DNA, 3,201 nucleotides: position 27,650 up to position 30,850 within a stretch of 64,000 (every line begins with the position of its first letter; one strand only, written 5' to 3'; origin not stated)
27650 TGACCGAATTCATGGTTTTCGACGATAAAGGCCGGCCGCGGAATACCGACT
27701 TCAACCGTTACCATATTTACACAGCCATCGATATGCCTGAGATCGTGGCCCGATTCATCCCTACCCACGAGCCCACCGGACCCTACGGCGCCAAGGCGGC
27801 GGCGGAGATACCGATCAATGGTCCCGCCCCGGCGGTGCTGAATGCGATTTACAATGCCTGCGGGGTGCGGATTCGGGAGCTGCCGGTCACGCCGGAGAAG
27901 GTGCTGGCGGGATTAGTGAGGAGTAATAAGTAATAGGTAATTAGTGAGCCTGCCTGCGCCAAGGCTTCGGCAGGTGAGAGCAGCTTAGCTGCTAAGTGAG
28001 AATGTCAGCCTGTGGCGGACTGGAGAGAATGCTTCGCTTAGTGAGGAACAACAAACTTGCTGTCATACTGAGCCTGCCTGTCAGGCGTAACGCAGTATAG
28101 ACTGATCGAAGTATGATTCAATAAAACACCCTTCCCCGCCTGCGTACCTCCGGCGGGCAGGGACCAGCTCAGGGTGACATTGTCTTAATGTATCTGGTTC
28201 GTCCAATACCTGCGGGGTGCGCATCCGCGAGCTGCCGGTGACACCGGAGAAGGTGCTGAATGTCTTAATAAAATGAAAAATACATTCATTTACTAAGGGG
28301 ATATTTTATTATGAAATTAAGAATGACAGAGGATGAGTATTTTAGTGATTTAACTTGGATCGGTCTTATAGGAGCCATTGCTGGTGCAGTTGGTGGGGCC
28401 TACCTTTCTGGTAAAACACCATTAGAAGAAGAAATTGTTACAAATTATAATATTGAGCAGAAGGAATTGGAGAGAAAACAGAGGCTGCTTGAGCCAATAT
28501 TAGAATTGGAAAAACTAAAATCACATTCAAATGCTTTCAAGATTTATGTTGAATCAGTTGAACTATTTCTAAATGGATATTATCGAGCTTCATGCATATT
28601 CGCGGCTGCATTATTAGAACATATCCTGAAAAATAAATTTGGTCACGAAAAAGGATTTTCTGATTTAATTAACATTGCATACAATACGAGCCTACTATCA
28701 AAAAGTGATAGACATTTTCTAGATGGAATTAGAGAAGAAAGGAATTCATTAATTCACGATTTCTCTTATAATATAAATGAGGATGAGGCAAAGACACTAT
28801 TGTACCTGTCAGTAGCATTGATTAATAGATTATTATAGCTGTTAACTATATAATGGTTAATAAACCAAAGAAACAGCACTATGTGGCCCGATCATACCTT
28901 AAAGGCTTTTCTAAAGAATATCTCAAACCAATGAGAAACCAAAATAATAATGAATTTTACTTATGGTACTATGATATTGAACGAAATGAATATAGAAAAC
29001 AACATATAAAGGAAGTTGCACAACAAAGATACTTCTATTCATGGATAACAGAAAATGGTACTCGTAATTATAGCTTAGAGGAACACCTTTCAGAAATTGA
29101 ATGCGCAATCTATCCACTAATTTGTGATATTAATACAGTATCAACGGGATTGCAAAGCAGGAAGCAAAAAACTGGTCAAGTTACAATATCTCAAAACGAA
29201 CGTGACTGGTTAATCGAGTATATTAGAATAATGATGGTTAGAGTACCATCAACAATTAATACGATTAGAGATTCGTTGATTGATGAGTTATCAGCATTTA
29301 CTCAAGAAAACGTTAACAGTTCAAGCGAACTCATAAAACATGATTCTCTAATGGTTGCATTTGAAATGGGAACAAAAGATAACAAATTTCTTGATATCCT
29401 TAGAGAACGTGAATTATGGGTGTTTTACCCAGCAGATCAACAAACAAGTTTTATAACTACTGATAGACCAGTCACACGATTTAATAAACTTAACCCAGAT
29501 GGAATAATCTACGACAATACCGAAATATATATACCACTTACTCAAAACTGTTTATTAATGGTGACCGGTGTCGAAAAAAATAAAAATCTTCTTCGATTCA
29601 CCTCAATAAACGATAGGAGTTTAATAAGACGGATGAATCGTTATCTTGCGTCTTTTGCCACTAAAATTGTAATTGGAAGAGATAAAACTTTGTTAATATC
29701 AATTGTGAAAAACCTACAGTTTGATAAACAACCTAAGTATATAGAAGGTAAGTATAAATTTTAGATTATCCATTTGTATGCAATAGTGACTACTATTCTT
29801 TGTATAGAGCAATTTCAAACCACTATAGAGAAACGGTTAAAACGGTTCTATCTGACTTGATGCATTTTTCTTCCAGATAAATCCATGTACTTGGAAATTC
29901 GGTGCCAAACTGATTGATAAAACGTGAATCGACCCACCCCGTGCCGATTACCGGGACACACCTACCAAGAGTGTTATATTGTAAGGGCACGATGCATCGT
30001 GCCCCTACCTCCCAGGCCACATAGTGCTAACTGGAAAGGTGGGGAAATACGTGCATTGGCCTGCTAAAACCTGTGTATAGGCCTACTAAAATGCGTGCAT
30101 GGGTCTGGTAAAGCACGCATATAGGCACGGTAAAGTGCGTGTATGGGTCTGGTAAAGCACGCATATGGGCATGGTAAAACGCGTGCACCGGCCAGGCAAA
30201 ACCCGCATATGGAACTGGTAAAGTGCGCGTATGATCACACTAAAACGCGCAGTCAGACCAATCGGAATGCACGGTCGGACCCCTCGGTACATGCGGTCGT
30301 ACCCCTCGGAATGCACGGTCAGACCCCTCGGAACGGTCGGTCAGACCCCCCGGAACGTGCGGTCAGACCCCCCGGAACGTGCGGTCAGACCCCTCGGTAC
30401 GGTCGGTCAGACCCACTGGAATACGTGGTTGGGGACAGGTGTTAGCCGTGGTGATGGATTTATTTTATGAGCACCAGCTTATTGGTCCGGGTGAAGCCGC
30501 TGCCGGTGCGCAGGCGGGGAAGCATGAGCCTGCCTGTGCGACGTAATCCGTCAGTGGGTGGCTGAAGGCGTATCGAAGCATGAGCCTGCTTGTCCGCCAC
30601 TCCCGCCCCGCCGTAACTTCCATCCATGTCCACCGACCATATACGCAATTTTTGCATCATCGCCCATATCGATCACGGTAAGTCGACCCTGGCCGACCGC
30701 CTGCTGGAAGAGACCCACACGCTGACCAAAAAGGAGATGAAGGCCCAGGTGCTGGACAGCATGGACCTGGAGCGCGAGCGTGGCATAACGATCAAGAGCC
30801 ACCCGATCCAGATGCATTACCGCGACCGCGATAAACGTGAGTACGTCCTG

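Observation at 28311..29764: AT-rich two-gene island: membrane-anchored HEPN-like protein plus DUF4238 protein, a candidate undescribed defence/abortive-infection module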

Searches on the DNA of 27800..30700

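Call 80: search_rna_families(source=window, start=27800, end=30700, threshold=evalue, max_evalue=1)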
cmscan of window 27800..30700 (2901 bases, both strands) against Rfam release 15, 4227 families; matches with E-value up to 1: 3.
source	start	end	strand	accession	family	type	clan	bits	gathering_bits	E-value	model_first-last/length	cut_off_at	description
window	27888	27976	+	RF03636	MIR4376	Gene; miRNA;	-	22.2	60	0.22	1-88/88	no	MIR4376 microRNA precursor family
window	28566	28634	-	RF01642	ceN54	Gene; snRNA; snoRNA; CD-box;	-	18.8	60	0.97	1-68/68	no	Caenorhabditis snoRNA ceN54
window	29442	29465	+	RF03010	mcrA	Gene; sRNA;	-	16.9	57.6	0.31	1-51/51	no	mcrA RNA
